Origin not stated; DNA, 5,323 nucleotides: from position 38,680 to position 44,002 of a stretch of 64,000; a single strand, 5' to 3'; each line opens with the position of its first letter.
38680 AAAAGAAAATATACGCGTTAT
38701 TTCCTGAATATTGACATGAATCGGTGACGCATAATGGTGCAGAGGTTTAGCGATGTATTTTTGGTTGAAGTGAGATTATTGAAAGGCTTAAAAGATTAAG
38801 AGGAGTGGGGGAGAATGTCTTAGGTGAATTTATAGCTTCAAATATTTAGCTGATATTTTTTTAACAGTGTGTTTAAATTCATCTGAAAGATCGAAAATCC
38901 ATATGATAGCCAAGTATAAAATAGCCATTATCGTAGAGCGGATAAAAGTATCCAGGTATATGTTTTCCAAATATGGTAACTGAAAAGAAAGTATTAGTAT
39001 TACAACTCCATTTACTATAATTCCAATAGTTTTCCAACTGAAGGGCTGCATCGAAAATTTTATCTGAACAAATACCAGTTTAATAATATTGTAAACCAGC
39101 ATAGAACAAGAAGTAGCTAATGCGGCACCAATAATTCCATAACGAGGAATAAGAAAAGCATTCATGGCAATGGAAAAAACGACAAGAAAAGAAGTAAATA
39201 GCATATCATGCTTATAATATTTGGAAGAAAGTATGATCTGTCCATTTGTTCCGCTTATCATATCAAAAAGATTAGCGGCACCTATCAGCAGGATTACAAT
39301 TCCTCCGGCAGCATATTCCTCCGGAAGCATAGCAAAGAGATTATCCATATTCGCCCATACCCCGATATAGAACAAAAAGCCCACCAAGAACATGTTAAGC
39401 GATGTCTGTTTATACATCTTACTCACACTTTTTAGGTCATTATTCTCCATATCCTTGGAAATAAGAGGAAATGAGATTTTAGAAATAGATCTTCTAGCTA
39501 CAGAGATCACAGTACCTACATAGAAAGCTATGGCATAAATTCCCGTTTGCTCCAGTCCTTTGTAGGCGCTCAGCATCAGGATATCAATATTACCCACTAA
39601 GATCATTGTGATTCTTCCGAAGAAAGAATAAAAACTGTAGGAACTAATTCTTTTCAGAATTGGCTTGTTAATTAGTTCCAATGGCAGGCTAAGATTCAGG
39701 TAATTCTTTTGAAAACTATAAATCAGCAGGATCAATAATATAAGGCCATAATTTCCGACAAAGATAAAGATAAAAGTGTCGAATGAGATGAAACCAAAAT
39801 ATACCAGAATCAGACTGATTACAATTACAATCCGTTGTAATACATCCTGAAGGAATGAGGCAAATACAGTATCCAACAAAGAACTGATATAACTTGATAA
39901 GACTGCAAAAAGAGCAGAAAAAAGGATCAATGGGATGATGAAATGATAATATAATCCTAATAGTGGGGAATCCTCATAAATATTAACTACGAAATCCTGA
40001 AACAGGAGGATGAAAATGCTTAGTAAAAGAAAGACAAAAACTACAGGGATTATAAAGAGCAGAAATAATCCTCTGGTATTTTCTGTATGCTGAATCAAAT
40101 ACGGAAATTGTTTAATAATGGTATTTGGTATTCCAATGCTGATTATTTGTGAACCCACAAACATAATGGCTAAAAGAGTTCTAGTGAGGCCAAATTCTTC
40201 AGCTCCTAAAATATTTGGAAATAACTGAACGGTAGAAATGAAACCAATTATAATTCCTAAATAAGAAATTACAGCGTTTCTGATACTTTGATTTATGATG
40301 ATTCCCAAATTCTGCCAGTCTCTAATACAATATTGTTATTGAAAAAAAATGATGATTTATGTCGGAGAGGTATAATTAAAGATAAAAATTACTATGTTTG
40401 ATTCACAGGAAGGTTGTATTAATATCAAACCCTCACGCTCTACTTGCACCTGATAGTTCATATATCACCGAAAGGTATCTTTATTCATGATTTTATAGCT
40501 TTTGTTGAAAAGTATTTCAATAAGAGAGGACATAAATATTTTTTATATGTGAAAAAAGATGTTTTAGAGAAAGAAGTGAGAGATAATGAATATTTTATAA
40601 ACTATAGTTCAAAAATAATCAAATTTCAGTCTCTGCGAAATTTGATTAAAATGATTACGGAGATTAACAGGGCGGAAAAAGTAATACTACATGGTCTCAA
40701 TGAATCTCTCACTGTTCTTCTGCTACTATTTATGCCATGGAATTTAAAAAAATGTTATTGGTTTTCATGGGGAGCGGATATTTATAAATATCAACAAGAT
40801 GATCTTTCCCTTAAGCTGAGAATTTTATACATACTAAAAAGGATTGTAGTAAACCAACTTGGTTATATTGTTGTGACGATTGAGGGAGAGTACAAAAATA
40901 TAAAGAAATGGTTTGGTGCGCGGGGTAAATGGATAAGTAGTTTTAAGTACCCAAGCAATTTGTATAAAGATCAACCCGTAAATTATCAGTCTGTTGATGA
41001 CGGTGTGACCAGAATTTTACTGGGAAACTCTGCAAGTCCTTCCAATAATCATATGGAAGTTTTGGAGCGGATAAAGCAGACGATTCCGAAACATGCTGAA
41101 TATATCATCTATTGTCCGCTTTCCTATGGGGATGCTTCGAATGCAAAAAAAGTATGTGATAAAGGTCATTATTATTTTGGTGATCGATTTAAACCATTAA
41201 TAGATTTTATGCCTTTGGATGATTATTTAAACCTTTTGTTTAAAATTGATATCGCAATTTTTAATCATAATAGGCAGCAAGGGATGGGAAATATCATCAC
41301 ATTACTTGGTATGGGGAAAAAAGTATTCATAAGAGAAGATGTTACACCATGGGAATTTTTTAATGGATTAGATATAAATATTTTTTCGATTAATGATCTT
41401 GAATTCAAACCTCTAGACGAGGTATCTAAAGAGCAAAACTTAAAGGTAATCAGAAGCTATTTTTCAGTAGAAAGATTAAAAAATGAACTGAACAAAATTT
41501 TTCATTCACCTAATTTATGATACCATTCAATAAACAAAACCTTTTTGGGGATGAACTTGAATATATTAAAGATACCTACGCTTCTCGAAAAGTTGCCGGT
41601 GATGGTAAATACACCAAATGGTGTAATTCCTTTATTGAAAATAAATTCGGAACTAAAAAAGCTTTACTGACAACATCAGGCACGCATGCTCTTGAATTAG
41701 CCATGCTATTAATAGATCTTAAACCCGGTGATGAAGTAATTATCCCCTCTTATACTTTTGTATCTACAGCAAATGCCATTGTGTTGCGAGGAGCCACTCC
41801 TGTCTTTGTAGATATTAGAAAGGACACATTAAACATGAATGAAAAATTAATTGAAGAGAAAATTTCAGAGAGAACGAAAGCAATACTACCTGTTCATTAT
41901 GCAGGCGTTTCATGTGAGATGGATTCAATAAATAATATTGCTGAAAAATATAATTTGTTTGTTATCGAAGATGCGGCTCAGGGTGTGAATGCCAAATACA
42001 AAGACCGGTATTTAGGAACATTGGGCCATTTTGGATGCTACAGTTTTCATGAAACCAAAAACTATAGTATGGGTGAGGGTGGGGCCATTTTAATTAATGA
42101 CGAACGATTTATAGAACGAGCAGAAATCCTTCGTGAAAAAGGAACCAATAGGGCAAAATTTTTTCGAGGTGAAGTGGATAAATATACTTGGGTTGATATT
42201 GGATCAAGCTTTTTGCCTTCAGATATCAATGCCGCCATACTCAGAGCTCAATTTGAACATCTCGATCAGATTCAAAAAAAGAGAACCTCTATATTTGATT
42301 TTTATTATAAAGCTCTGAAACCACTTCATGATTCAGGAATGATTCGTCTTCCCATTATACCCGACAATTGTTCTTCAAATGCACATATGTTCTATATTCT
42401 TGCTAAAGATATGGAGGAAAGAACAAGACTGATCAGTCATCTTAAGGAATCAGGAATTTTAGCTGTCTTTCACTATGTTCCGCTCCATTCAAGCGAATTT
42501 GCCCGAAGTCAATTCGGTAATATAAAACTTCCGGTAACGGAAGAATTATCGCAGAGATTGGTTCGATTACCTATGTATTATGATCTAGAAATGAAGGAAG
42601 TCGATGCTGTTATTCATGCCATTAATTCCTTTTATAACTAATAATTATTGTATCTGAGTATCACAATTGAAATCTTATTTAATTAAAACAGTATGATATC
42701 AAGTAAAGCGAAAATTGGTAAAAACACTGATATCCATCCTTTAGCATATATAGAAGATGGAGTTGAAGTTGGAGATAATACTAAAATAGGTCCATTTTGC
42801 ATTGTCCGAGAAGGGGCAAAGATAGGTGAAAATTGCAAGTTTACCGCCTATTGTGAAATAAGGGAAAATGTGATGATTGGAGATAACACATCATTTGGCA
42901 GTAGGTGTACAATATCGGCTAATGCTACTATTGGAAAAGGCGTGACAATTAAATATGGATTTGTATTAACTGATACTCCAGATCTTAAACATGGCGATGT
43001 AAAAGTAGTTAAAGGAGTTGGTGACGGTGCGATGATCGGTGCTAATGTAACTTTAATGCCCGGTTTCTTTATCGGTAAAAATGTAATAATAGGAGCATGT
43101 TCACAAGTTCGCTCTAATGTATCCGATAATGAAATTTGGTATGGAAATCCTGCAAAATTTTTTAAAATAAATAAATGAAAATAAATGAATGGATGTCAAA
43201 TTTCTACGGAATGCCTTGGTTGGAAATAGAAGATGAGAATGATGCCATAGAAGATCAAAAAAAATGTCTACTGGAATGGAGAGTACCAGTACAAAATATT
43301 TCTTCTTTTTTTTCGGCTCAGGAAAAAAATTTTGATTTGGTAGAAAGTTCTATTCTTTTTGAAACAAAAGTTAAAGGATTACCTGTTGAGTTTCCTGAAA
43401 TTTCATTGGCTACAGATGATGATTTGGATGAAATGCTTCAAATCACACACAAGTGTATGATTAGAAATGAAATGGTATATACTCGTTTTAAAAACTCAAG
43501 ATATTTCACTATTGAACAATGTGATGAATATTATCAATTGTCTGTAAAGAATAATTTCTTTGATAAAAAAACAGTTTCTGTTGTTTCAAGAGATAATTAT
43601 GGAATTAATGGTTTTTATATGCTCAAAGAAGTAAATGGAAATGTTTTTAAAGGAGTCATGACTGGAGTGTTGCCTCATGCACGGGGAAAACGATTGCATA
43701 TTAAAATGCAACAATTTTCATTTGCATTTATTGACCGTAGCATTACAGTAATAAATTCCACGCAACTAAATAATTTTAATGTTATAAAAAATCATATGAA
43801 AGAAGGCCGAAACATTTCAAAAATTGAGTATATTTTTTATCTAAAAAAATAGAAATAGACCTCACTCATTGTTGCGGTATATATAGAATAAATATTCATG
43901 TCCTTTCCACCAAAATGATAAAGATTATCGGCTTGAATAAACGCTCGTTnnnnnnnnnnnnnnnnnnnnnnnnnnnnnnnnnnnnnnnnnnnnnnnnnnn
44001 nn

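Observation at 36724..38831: Three identical 35-bp direct repeats bracket two single-function cassettes (PemK TA and Fic): a candidate non-integron cassette array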

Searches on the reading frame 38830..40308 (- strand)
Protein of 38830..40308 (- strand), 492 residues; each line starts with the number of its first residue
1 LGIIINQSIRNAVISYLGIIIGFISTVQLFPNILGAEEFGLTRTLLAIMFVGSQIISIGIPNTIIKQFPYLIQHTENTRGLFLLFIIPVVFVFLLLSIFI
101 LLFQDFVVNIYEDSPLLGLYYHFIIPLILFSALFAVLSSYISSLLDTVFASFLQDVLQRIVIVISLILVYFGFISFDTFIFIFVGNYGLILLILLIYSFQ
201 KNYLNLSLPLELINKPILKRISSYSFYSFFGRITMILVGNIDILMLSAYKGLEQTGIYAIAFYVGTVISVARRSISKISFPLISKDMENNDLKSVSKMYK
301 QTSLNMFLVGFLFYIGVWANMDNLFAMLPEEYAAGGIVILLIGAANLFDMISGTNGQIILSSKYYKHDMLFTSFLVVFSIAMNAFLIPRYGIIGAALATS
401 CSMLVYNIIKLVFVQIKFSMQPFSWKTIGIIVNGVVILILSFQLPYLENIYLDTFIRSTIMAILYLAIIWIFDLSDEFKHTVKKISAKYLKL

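Call 8: search_protein_families(library=pfam, proteins=[window:38830-40308:-], max_evalue=0.01)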
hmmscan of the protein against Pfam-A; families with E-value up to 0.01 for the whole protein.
window:38830-40308:- (492 aa): 1 family
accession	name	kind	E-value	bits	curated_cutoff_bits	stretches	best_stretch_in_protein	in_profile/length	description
PF01943.22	Polysacc_synt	-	5.2e-11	42.9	28.2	1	13-285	10-272/274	Polysaccharide biosynthesis protein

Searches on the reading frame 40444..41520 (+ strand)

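Call 8: search_protein_families(library=pfam, proteins=[window:40444-41520:+], max_evalue=0.01)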
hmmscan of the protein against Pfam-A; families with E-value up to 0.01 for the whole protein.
window:40444-41520:+ (358 aa): 1 family
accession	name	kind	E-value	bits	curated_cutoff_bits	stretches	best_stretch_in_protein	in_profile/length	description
PF07429.17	Glyco_transf_56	-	1e-28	101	25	1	63-301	65-299/358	4-alpha-L-fucosyltransferase glycosyl transferase group 56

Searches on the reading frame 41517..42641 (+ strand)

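Call 8: search_protein_families(library=pfam, proteins=[window:41517-42641:+], max_evalue=0.01)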
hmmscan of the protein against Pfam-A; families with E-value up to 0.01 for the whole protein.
window:41517-42641:+ (374 aa): 5 families
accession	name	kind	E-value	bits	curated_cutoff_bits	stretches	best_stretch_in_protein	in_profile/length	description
PF01041.23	DegT_DnrJ_EryC1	-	4.9e-97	325.8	19.8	1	12-369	6-359/360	DegT/DnrJ/EryC1/StrS aminotransferase family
PF00155.27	Aminotran_1_2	-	1.2e-08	35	19.7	1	43-153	62-186/361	Aminotransferase class I and II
PF01276.26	OKR_DC_1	-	6.1e-08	32.3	27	1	36-165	71-216/417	Orn/Lys/Arg decarboxylase, major domain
PF01212.27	Beta_elim_lyase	-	2.5e-07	30.8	27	1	39-317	40-238/288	Beta-eliminating lyase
PF00266.25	Aminotran_5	-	2.4e-05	24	21.5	1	47-160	62-183/371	Aminotransferase class-V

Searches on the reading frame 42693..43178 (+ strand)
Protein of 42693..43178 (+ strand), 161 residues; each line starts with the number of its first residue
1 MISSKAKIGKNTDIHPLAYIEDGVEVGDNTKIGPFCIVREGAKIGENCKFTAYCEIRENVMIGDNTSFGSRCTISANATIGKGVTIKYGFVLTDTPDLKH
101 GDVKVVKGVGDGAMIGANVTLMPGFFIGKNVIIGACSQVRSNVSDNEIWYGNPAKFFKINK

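Call 47: search_protein_families(library=pfam, proteins=[window:42693-43178:+], max_evalue=0.001)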
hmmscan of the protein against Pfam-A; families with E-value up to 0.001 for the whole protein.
window:42693-43178:+ (161 aa): 4 families
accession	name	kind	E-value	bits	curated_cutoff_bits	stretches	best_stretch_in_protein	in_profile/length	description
PF00132.30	Hexapep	-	9.1e-35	117.4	27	5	23-57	1-35/36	Bacterial transferase hexapeptide (six repeats)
PF25084.1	LbH_EIF2B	-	2e-17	63.6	54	2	2-66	41-103/105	EIF2B subunit epsilon LbH domain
PF14602.12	Hexapep_2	-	6.5e-10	39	27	0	60-93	2-33/34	Hexapeptide repeat of succinyl-transferase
PF25087.1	GMPPB_C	-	2.1e-08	34.3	39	0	108-146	12-50/110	GMPPB C-terminal domain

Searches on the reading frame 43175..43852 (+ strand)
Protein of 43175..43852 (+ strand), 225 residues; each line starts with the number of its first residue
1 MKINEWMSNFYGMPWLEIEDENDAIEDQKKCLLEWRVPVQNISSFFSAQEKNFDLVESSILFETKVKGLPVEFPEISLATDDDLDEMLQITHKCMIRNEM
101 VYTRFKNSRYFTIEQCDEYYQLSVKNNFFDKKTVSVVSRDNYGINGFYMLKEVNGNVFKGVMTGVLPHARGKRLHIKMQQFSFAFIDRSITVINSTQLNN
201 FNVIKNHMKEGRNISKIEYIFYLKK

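Call 47: search_protein_families(library=pfam, proteins=[window:43175-43852:+], max_evalue=0.001)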
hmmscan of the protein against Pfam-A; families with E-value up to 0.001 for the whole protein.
window:43175-43852:+ (225 aa): 0 families

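Call 81: search_protein_families(library=pfam, proteins=[window:43175-43852:+], max_evalue=0.01)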
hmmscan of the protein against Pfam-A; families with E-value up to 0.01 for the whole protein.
window:43175-43852:+ (225 aa): 1 family
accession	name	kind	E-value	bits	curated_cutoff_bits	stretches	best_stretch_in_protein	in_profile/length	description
PF17943.6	HOCHOB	-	0.0017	19.5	26.3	1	84-135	13-64/120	Homeobox-cysteine loop-homeobox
